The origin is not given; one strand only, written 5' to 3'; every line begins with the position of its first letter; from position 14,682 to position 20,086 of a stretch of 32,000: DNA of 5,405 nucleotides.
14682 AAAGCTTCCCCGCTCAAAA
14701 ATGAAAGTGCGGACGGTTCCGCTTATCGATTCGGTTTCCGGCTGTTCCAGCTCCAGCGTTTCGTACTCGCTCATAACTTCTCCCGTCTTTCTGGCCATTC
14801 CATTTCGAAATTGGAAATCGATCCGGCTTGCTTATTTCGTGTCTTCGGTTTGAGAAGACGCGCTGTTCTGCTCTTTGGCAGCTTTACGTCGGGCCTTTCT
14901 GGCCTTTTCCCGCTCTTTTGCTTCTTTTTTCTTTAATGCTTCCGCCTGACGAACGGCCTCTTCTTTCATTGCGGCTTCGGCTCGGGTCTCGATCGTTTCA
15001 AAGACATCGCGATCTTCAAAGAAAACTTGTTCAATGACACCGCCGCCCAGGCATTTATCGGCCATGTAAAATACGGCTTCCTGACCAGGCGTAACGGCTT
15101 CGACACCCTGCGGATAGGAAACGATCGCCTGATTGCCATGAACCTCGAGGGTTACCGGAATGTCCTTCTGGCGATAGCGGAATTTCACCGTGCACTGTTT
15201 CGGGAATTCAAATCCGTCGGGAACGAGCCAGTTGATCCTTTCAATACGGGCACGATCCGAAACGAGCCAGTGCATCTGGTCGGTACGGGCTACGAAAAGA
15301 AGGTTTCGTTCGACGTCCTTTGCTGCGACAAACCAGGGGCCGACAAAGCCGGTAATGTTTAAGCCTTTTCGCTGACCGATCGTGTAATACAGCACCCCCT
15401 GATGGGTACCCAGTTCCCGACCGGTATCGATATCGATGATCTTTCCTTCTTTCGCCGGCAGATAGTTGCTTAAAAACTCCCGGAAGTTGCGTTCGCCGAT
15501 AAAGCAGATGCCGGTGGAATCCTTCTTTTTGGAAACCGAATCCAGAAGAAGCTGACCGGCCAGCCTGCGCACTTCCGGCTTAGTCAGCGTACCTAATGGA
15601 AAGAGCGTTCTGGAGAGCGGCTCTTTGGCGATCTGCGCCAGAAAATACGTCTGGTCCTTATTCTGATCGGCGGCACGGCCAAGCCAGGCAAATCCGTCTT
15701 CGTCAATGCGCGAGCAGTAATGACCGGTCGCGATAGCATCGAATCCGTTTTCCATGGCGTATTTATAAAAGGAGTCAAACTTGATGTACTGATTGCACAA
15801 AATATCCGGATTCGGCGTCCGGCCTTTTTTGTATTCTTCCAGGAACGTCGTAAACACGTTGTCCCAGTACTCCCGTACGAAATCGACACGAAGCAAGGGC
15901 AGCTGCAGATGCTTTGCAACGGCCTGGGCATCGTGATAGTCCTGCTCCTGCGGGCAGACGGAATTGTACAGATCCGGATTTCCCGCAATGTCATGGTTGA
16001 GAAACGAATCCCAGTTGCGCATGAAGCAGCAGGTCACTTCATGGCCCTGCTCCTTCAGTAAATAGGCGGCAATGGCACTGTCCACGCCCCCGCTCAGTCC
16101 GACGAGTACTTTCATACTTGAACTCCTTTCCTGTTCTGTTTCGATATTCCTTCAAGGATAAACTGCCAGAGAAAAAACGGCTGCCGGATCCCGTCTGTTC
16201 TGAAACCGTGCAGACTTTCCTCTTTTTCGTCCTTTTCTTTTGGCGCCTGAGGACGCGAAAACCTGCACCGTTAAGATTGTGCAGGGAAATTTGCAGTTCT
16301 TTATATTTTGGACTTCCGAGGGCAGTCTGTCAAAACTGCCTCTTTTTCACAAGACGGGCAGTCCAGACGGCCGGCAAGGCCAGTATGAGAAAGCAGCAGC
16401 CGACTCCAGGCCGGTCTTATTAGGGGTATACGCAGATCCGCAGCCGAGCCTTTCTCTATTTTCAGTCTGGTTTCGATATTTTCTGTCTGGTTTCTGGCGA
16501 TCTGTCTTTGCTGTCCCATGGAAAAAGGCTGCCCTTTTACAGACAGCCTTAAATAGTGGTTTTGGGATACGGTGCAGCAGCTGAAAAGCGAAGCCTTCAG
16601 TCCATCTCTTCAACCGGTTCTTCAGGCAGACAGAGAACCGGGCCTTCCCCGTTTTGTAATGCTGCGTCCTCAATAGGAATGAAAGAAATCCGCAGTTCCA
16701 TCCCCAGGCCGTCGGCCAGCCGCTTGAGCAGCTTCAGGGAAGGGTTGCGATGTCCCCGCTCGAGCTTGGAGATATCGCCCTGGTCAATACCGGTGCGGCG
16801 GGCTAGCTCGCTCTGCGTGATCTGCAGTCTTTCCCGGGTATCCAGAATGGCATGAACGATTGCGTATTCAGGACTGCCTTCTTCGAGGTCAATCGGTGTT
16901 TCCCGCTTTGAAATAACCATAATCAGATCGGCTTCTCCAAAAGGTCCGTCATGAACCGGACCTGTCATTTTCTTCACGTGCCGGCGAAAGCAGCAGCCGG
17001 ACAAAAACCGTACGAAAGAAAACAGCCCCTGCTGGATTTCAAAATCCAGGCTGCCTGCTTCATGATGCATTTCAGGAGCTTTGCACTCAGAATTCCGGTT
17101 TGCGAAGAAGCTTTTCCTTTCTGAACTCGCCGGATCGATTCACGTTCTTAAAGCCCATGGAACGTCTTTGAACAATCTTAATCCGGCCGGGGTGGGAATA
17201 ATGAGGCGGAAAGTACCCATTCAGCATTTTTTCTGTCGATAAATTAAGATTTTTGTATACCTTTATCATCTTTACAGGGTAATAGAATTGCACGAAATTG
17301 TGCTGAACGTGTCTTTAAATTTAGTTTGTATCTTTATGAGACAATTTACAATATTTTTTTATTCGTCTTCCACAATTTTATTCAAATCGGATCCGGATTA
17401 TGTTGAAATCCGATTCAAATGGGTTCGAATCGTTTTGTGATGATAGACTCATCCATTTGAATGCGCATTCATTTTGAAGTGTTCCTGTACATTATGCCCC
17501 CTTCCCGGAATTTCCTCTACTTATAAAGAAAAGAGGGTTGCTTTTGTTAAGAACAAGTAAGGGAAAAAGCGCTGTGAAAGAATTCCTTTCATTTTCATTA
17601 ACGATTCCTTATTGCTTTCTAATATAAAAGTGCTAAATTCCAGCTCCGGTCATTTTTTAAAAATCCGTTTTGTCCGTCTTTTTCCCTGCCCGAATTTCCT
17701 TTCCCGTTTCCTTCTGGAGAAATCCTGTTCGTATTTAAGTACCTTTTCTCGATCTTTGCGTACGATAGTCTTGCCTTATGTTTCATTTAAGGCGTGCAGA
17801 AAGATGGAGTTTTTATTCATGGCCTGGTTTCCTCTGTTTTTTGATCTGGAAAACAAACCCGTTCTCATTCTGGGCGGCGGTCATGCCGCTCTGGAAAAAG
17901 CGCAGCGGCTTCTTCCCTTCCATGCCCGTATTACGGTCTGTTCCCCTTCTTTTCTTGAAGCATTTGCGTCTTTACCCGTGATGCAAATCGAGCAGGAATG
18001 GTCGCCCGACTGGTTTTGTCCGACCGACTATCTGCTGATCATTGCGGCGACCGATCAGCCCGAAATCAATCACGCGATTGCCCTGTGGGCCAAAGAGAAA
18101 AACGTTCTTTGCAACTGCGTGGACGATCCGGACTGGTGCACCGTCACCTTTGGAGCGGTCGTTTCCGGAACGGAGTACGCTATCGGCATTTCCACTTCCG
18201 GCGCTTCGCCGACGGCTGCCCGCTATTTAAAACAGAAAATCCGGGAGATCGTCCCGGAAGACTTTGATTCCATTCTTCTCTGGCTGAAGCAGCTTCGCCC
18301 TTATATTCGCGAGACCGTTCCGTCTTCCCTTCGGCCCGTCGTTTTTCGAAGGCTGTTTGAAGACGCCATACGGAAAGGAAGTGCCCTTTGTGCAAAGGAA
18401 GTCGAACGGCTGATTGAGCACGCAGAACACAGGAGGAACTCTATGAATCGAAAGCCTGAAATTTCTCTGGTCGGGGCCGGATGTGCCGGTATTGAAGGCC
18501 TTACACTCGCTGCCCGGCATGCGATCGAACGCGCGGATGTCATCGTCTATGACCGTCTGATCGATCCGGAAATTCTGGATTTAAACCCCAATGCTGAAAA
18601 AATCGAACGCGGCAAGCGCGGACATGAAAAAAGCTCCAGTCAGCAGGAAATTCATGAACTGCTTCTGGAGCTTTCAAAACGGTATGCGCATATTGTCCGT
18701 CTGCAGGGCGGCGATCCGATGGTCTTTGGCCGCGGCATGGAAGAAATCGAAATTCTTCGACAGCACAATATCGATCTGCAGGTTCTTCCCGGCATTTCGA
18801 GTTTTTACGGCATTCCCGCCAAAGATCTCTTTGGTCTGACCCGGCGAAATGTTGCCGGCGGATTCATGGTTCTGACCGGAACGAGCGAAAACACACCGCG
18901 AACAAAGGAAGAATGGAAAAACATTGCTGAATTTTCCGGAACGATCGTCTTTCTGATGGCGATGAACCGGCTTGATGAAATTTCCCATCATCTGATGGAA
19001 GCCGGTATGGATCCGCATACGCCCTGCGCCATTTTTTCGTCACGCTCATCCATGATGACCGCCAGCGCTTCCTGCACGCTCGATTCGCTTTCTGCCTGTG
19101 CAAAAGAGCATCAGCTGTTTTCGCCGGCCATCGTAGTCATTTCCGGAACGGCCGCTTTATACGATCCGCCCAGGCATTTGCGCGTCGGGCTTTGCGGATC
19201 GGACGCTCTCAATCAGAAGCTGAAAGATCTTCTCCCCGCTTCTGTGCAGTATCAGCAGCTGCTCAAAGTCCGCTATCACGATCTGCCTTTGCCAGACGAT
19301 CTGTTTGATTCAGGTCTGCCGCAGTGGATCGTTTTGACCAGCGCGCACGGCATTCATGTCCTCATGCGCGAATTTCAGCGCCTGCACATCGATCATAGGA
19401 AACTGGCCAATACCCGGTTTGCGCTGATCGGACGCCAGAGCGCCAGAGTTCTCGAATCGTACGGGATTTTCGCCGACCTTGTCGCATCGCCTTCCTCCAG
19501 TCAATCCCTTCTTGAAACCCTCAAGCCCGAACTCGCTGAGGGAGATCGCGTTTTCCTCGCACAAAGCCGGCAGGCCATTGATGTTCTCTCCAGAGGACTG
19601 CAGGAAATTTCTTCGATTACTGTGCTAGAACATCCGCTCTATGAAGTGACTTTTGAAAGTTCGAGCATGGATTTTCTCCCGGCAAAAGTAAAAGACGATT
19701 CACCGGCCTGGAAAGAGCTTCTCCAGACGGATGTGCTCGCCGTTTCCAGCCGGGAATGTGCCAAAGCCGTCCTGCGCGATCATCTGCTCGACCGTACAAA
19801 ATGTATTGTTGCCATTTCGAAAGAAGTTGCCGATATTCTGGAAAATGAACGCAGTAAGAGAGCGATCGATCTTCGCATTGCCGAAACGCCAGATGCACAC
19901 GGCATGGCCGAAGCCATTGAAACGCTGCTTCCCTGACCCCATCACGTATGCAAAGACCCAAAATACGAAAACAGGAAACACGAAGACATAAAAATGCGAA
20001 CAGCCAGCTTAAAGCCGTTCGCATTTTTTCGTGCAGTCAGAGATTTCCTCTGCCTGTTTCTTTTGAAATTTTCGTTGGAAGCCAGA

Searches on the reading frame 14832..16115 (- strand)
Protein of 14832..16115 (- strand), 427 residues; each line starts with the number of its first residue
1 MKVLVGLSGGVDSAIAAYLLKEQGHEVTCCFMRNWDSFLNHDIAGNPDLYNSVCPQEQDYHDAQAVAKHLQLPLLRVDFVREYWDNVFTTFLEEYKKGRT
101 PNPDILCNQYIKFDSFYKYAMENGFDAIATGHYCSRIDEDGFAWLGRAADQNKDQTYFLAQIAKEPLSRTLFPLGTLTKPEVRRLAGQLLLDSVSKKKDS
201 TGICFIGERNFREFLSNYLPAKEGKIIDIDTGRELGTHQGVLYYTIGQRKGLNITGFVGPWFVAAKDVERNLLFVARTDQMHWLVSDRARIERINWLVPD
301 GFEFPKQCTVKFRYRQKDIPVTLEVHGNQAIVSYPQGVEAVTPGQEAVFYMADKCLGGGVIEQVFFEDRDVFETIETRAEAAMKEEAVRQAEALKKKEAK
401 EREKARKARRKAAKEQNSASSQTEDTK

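Call 73: search_protein_families(library=pfam, proteins=[window:14832-16115:-], max_evalue=0.001)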
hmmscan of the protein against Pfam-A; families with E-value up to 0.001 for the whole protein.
window:14832-16115:- (427 aa): 5 families
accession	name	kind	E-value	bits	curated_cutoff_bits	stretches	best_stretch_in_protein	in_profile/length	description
PF03054.22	tRNA_Me_trans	-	3e-74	249.5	20.6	1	1-207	1-201/202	tRNA methyl transferase HUP domain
PF20259.3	tRNA_Me_trans_M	-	3.8e-25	87.7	27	1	213-277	2-66/66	tRNA methyl transferase PRC-barrel domain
PF20258.4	tRNA_Me_trans_C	-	4.6e-18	65.8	20.6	1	288-361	3-77/77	Aminomethyltransferase beta-barrel domain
PF02540.23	NAD_synthase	-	1.4e-05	24.8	21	1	2-79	20-81/242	NAD synthase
PF02568.20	ThiI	-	5.3e-05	23.4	20.5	1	2-34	5-37/197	Thiamine biosynthesis protein (ThiI)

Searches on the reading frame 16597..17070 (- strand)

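Call 73: search_protein_families(library=pfam, proteins=[window:16597-17070:-], max_evalue=0.001)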
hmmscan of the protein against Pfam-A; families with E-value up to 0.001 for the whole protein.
window:16597-17070:- (157 aa): 6 families
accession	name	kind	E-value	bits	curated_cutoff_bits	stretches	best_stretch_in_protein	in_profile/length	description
PF01381.28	HTH_3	-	6.9e-13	48.9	23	1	79-126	5-52/55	Helix-turn-helix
PF13560.12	HTH_31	-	7.2e-09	36.3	27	1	79-124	10-56/64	Helix-turn-helix domain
PF13744.12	HTH_37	-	1.8e-08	34.5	27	1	71-129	19-78/80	Helix-turn-helix domain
PF12844.13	HTH_19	-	5.4e-06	26.7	30.2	1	77-123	6-52/64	Helix-turn-helix domain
PF13443.12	HTH_26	-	3.1e-05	24.6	22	1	83-124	10-52/63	Cro/C1-type HTH DNA-binding domain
PF12802.13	MarR_2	-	0.00074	20.1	27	0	68-103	7-40/61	MarR family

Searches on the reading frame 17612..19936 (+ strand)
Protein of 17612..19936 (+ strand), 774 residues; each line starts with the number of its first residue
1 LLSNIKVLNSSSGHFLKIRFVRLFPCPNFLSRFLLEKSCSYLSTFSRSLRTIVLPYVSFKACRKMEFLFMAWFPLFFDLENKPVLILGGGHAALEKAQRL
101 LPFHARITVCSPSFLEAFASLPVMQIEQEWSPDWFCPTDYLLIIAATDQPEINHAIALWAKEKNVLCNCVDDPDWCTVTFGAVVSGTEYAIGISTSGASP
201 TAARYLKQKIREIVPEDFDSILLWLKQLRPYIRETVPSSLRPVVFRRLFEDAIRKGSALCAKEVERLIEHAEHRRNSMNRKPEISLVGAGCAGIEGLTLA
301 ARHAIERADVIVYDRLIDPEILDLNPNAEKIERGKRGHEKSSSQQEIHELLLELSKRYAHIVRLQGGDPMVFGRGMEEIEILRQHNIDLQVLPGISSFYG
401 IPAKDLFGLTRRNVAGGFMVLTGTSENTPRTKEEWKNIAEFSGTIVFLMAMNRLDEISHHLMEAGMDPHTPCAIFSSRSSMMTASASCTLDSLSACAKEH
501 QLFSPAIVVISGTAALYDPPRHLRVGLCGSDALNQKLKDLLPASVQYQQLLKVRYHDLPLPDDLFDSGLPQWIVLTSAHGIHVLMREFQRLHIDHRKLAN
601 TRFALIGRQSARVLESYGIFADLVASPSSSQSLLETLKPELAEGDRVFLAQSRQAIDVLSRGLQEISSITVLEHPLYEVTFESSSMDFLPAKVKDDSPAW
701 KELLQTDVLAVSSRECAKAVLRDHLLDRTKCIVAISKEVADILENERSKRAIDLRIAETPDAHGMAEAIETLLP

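Call 73: search_protein_families(library=pfam, proteins=[window:17612-19936:+], max_evalue=0.001)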
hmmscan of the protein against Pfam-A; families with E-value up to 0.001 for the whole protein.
window:17612-19936:+ (774 aa): 4 families
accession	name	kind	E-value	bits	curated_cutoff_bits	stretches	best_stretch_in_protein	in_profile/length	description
PF00590.25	TP_methylase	-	1.8e-36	126.5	27.8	1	284-490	2-208/212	Tetrapyrrole (Corrin/Porphyrin) Methylases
PF02602.20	HEM4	-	1.3e-23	83.8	27.5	1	570-766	41-230/231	Uroporphyrinogen-III synthase HemD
PF13241.12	NAD_binding_7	-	1.5e-23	83.8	22.1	1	75-182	1-104/104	Putative NAD(P)-binding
PF14824.11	Sirohm_synth_M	-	0.0003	20.7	25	1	191-211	6-26/28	Sirohaem biosynthesis protein central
